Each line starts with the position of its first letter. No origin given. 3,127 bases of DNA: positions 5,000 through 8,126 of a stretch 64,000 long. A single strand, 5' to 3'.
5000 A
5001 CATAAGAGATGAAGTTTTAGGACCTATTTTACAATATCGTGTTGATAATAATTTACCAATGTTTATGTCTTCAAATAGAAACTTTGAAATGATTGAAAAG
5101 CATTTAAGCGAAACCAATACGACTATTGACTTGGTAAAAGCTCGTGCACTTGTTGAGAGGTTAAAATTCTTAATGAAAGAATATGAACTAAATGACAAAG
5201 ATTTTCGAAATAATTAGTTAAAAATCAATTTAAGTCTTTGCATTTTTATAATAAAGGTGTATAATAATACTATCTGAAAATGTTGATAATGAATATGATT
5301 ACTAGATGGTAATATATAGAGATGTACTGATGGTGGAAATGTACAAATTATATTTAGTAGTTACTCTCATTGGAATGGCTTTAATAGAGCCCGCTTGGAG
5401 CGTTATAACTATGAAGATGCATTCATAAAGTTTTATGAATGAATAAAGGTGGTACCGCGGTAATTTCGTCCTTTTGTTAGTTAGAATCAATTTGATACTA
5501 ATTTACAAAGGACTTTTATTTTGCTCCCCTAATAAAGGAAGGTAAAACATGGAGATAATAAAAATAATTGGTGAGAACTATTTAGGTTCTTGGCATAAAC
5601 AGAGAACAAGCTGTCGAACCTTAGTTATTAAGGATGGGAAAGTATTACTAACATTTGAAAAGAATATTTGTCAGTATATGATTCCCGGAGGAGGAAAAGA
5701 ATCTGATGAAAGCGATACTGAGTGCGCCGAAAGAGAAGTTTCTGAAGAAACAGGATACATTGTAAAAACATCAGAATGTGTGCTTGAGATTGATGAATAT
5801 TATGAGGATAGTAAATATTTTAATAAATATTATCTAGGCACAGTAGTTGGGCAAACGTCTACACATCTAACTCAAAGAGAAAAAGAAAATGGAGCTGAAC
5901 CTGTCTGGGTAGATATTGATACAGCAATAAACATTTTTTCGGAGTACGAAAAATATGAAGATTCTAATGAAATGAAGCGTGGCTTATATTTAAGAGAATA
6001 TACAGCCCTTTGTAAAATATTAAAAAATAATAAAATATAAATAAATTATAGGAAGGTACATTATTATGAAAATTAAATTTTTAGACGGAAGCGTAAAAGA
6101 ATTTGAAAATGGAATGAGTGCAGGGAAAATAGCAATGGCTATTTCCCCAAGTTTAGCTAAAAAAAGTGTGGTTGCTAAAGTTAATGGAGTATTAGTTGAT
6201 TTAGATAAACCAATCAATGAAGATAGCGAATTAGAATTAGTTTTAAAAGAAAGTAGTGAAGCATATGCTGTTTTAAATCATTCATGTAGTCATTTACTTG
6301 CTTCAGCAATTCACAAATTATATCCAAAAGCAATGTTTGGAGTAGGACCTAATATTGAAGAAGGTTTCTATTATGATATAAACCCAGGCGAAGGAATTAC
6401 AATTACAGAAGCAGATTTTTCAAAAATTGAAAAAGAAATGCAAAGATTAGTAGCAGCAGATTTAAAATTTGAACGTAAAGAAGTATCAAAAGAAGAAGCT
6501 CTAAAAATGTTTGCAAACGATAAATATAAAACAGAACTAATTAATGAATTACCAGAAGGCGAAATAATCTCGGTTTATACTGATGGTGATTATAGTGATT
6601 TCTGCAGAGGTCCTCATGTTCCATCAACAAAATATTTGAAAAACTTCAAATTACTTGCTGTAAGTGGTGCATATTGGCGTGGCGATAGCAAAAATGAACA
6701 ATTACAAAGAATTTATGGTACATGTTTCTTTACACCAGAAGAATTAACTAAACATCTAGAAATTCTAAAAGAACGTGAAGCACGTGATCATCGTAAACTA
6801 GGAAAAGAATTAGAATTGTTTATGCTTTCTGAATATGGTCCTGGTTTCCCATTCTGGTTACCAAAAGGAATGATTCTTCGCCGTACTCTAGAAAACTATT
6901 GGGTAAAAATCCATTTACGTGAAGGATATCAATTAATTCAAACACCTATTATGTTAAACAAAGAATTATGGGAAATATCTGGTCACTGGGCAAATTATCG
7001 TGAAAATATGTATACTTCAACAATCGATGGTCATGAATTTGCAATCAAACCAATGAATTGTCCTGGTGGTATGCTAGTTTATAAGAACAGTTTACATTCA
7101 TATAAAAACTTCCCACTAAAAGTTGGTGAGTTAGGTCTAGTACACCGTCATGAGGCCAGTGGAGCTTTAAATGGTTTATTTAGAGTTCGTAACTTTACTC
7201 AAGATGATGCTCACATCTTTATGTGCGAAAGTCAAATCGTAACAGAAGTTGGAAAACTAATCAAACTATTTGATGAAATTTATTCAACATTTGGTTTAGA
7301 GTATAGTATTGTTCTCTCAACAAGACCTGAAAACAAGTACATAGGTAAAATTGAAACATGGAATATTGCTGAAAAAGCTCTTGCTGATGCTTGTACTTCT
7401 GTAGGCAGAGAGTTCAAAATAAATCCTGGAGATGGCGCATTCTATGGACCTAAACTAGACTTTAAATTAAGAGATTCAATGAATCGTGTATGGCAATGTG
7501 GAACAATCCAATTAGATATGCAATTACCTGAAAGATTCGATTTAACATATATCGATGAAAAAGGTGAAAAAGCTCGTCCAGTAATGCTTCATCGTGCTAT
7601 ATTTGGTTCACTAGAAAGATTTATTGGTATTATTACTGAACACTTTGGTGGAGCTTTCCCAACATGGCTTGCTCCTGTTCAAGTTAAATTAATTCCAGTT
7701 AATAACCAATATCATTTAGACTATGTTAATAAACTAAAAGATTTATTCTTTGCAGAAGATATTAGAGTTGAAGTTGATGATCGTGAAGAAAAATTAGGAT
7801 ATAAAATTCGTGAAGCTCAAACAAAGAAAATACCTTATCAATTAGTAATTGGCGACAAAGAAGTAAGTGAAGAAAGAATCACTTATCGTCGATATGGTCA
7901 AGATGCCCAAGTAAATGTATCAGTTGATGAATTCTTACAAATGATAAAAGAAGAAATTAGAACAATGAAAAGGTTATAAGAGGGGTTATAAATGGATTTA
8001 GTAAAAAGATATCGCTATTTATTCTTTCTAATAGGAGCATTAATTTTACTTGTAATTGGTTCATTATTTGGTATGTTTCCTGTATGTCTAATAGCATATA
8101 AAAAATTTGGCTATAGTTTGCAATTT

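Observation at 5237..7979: T-box leader controls a NUDIX hydrolase gene placed ahead of thrS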

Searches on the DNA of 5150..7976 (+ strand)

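Call 4: search_rna_families(source=window, start=5150, end=6100, threshold=evalue, max_evalue=10, show_alignments=4)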
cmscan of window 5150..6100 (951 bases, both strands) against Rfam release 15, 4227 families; matches with E-value up to 10: 4.
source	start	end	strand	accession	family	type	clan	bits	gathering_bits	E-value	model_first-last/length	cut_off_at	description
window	5274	5476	+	RF00230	T-box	Cis-reg; leader;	-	82.1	93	4.5e-18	1-219/219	no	T-box leader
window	5462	5576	-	RF00443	SNORA27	Gene; snRNA; snoRNA; HACA-box;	CL00032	19.1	64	1.1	1-127/127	no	Small nucleolar RNA SNORA27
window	5636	5710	+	RF02153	NBR2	Gene; lncRNA;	-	18.4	40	6.4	1-63/63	no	Neighbour of BRCA1 gene 2 converved region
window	5175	5206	+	RF00221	SNORD43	Gene; snRNA; snoRNA; CD-box;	CL00059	16.5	45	2.2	1-64/64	no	Small nucleolar RNA SNORD43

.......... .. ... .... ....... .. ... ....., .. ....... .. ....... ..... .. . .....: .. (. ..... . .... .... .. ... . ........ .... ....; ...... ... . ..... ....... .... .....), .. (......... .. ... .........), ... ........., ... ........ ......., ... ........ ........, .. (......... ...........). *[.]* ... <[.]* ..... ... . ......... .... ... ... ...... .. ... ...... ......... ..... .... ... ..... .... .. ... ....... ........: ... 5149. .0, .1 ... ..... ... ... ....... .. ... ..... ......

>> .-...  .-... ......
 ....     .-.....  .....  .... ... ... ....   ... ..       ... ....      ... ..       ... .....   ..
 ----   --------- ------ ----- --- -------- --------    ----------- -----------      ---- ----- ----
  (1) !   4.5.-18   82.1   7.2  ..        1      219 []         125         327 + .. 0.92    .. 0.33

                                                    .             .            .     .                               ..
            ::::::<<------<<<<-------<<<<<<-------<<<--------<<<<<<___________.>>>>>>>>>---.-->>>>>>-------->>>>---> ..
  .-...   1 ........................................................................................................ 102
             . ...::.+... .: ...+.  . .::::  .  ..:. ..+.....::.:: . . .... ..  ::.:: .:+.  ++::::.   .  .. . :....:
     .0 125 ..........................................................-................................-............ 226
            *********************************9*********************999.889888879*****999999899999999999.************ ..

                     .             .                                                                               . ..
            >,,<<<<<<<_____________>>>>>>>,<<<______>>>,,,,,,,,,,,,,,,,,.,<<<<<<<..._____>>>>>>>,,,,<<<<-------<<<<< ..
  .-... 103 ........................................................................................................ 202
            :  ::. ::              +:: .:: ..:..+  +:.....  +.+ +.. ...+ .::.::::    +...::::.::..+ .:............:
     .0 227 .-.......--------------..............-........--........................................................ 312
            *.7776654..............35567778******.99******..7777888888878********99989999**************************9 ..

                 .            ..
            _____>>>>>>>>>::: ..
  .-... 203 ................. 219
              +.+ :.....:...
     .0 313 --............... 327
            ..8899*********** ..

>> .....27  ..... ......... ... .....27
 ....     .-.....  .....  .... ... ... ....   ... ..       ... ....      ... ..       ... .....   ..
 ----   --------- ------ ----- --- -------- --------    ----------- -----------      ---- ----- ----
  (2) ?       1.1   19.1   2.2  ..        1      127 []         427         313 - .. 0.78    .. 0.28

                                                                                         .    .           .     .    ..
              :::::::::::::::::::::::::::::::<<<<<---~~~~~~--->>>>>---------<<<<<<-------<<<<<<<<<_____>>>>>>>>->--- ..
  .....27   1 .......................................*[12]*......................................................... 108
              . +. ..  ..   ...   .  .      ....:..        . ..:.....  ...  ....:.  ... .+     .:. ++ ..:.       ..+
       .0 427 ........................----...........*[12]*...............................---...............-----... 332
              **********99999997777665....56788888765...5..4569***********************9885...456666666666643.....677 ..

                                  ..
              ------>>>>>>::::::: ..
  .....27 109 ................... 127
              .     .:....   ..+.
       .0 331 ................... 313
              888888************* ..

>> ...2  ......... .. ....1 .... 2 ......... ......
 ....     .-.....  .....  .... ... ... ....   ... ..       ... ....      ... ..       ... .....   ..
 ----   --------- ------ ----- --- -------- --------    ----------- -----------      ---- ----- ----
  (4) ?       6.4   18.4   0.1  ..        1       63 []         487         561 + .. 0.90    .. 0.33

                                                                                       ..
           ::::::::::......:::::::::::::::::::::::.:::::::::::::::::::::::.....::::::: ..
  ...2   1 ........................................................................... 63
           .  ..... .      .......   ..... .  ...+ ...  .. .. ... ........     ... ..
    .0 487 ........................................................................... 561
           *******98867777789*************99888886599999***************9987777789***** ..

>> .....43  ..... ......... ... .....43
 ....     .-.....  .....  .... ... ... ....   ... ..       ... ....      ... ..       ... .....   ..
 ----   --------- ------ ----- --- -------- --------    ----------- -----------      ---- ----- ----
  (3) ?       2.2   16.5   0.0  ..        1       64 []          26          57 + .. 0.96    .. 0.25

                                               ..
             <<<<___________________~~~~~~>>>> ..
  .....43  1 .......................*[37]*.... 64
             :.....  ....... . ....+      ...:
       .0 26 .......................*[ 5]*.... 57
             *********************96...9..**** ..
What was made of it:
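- On T-box leader (Rfam RF00230): AGAGA and GAUGGUGGAAA align to the model's AGAGA and GgUUGGUGaaA (call 4).
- K-turn, AGAGA bulge, GGUGGAAA distal loop and UGGUACC bulge are all present (call 4). The Rfam alignment of the window sequence on its own places CUC (Leu) in the codon slot (call 4). The Rfam alignment of the window alone places C-U-C in the three codon columns (call 4).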
